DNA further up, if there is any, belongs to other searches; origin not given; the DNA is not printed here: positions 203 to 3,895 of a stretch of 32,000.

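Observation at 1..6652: POR-gamma/IorB-like + HdrA-HdrA-MvhD + HdrD-like + EtfA + EtfB: a compact operon resembling an uncharacterised flavin-based electron-bifurcation (or confurcation) module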

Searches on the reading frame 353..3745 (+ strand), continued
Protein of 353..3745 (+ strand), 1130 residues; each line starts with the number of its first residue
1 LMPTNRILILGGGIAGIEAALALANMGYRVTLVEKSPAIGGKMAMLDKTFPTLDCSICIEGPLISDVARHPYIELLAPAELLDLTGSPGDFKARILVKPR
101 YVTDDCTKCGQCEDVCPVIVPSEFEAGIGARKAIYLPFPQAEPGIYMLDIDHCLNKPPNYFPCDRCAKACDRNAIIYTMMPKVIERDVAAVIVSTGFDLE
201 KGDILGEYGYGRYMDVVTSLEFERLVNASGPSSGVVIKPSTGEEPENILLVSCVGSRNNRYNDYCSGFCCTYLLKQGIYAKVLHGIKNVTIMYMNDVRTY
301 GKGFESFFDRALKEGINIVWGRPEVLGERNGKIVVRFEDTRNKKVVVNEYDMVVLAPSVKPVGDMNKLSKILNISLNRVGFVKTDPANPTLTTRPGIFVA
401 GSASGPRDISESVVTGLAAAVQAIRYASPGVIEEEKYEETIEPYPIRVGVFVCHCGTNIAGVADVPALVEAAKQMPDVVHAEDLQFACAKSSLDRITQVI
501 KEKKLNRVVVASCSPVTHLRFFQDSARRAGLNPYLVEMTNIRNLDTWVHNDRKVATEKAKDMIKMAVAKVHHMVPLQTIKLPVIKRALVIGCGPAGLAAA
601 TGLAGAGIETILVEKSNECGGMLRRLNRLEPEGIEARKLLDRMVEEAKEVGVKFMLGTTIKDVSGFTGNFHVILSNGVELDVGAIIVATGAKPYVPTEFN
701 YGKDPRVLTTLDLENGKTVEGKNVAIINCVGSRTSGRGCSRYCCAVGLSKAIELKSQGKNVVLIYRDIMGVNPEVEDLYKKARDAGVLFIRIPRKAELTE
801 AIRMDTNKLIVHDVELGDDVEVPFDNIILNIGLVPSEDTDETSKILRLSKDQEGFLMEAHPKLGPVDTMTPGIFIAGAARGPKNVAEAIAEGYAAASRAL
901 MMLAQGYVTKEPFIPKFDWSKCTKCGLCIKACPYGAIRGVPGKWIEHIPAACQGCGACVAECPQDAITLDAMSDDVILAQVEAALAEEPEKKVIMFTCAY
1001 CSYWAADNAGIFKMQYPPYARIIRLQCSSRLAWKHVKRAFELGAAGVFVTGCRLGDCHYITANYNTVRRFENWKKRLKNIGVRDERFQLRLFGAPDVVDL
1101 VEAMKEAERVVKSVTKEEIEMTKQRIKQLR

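Call 10: find_encoding_contigs(protein=P0001, flank=10000, max_places=3)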
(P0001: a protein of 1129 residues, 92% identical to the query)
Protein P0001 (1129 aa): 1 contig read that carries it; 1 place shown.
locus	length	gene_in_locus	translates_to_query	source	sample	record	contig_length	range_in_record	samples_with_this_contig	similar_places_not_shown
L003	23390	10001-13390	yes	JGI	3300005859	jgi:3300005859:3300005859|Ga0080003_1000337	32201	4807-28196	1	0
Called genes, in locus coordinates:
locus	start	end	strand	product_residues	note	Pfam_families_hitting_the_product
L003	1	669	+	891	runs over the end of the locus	PF00317:Ribonuc_red_lgN, PF02867:Ribonuc_red_lgC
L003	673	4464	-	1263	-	PF17915:zf_Rg, PF04851:ResIII (weak), PF00270:DEAD, PF01751:Toprim, PF01131:Topoisom_bac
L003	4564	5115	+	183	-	-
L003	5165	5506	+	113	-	-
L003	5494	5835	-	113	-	-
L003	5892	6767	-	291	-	PF01163:RIO1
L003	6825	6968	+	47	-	-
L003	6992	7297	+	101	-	PF13187:Fer4_9 (faint), PF12797:Fer4_2 (faint), PF12837:Fer4_6 (faint), PF13237:Fer4_10 (weak), PF00037:Fer4 (weak), PF12800:Fer4_4 (faint), PF12838:Fer4_7, PF13484:Fer4_16 (faint)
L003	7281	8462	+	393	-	PF01855:POR_N, PF17147:PFOR_II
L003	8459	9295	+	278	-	PF02775:TPP_enzyme_C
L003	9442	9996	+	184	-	PF01558:POR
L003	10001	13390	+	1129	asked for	PF00070:Pyr_redox (weak), PF12831:FAD_oxidored, PF07992:Pyr_redox_2, PF00037:Fer4, PF13237:Fer4_10, PF14697:Fer4_21, PF13187:Fer4_9, PF02662:FlpD, +19 more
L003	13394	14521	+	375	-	PF13183:Fer4_8, PF13187:Fer4_9 (weak), PF13237:Fer4_10, PF13534:Fer4_17 (weak), PF02754:CCG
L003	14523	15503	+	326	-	PF01012:ETF, PF00766:ETF_alpha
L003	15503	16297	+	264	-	PF01012:ETF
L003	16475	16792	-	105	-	PF01176:eIF-1a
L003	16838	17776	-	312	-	PF04981:NMD3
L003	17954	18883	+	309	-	PF00089:Trypsin, PF13365:Trypsin_2, PF00595:PDZ, PF13180:PDZ_2, PF17820:PDZ_6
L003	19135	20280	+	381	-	PF08665:PglZ (faint), PF01663:Phosphodiest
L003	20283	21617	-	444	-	PF02881:SRP54_N, PF13401:AAA_22 (weak), PF00448:SRP54, PF02978:SRP_SPB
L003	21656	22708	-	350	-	PF06745:ATPase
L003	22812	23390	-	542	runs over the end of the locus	PF00437:T2SSE, PF20720:nSTAND3 (weak), PF13238:AAA_18 (weak)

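Call 11: find_encoding_contigs(protein=P0020, flank=10000, max_places=3)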
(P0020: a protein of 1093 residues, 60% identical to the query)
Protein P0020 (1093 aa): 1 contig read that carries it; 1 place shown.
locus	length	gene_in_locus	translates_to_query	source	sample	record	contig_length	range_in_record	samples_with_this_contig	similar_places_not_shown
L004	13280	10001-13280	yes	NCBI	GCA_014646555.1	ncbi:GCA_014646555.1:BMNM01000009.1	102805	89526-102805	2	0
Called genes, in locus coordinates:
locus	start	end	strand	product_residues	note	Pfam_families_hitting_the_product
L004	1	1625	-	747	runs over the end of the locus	PF01645:Glu_synthase, PF00478:IMPDH (faint), PF01070:FMN_dh (faint), PF03060:NMO (faint), PF04898:Glu_syn_central (weak)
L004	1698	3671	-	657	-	PF00310:GATase_2 (faint), PF13522:GATase_6 (faint), PF01493:GXGXG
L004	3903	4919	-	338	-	PF00180:Iso_dh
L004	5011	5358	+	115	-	PF00190:Cupin_1 (weak), PF02311:AraC_binding, PF07883:Cupin_2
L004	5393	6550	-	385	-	PF00682:HMGL-like, PF22617:HCS_D2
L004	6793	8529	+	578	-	PF02776:TPP_enzyme_N, PF00205:TPP_enzyme_M, PF02775:TPP_enzyme_C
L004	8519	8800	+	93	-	PF13710:ACT_5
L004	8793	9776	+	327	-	PF00670:AdoHcyase_NAD (weak), PF02826:2-Hacid_dh_C (faint), PF03446:NAD_binding_2 (faint), PF03807:F420_oxidored (faint), PF07991:KARI_N, PF01450:KARI_C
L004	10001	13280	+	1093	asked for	PF12838:Fer4_7 (weak), PF12831:FAD_oxidored, PF07992:Pyr_redox_2, PF00037:Fer4, PF12838:Fer4_7, PF13187:Fer4_9, PF13237:Fer4_10, PF14697:Fer4_21, +23 more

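Call 12: find_encoding_contigs(protein=P0005, flank=8000, max_places=2)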
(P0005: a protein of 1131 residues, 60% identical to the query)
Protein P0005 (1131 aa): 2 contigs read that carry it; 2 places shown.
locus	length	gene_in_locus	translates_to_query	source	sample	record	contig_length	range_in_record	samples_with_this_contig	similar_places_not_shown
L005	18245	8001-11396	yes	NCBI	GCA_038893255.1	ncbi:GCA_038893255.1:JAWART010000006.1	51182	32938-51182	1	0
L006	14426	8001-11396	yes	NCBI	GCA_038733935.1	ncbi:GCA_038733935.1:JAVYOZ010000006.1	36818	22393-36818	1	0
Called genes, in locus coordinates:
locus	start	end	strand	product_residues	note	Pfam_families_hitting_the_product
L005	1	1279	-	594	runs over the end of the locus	PF02730:AFOR_N, PF01314:AFOR_C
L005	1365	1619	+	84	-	PF03819:MazG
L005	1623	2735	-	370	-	PF05343:Peptidase_M42, PF01546:Peptidase_M20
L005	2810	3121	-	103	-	PF01910:Thiamine_BP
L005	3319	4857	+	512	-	PF00117:GATase, PF07722:Peptidase_C26 (weak), PF02540:NAD_synthase (weak), PF00958:GMP_synt_C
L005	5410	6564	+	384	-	PF01855:POR_N, PF17147:PFOR_II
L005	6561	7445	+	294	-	PF02775:TPP_enzyme_C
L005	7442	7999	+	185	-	PF01558:POR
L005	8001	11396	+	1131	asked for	PF12831:FAD_oxidored (weak), PF00890:FAD_binding_2, PF07992:Pyr_redox_2, PF12831:FAD_oxidored, PF13237:Fer4_10, PF12838:Fer4_7, PF13187:Fer4_9, PF02662:FlpD, +18 more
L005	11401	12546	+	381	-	PF12838:Fer4_7 (weak), PF13183:Fer4_8, PF13187:Fer4_9, PF13237:Fer4_10, PF13534:Fer4_17 (weak), PF02754:CCG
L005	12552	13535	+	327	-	PF01012:ETF, PF00766:ETF_alpha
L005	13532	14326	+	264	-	PF01012:ETF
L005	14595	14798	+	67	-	-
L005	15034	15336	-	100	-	-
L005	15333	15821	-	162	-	PF01927:Mut7-C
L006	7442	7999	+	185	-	PF01558:POR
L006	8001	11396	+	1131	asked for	PF12831:FAD_oxidored (weak), PF00890:FAD_binding_2, PF07992:Pyr_redox_2, PF12831:FAD_oxidored, PF13237:Fer4_10, PF12838:Fer4_7, PF13187:Fer4_9, PF02662:FlpD, +18 more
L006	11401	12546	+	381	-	PF12838:Fer4_7 (weak), PF13183:Fer4_8, PF13187:Fer4_9, PF13237:Fer4_10, PF13534:Fer4_17 (weak), PF02754:CCG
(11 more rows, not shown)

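Call 13: find_encoding_contigs(protein=P0018, flank=8000, max_places=2)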
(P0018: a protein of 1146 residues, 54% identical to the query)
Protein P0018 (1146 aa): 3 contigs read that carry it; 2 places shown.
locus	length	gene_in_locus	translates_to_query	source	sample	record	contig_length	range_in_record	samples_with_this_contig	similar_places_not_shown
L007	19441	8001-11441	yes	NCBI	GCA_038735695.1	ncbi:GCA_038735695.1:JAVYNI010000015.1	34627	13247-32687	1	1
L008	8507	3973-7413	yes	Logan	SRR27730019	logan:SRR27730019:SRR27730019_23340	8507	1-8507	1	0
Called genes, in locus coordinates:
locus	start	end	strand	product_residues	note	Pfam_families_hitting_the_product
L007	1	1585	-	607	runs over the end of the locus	PF04675:DNA_ligase_A_N, PF01068:DNA_ligase_A_M, PF04679:DNA_ligase_A_C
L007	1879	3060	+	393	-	PF01472:PUA, PF01189:Methyltr_RsmB-F, PF13847:Methyltransf_31 (weak)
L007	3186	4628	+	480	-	PF01212:Beta_elim_lyase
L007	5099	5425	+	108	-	PF14697:Fer4_21 (faint), PF17179:Fer4_22 (faint), PF13484:Fer4_16 (faint), PF13187:Fer4_9, PF13237:Fer4_10 (weak), PF12838:Fer4_7, PF00037:Fer4 (weak), PF12837:Fer4_6 (weak), +3 more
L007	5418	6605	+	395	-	PF01855:POR_N, PF17147:PFOR_II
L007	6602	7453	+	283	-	PF02775:TPP_enzyme_C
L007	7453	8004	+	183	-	PF01558:POR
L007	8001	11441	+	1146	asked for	PF00890:FAD_binding_2 (weak), PF12831:FAD_oxidored, PF07992:Pyr_redox_2, PF12831:FAD_oxidored, PF13450:NAD_binding_8 (weak), PF00037:Fer4 (weak), PF14697:Fer4_21, PF02662:FlpD, +14 more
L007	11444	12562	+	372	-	PF13187:Fer4_9 (weak), PF02754:CCG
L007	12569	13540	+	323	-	PF01012:ETF, PF00766:ETF_alpha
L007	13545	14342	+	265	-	PF01012:ETF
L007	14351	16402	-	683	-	PF02922:CBM_48, PF00128:Alpha-amylase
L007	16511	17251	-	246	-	PF00106:adh_short, PF08659:KR, PF13561:adh_short_C2, PF23441:SDR (weak)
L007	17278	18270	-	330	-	PF01717:Meth_synt_2, PF01208:URO-D (faint), PF08267:Meth_synt_1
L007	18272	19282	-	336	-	PF01717:Meth_synt_2 (faint), PF08267:Meth_synt_1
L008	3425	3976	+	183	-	PF01558:POR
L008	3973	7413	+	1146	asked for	PF00890:FAD_binding_2 (weak), PF12831:FAD_oxidored, PF07992:Pyr_redox_2, PF12831:FAD_oxidored, PF13450:NAD_binding_8 (weak), PF00037:Fer4 (weak), PF14697:Fer4_21, PF02662:FlpD, +14 more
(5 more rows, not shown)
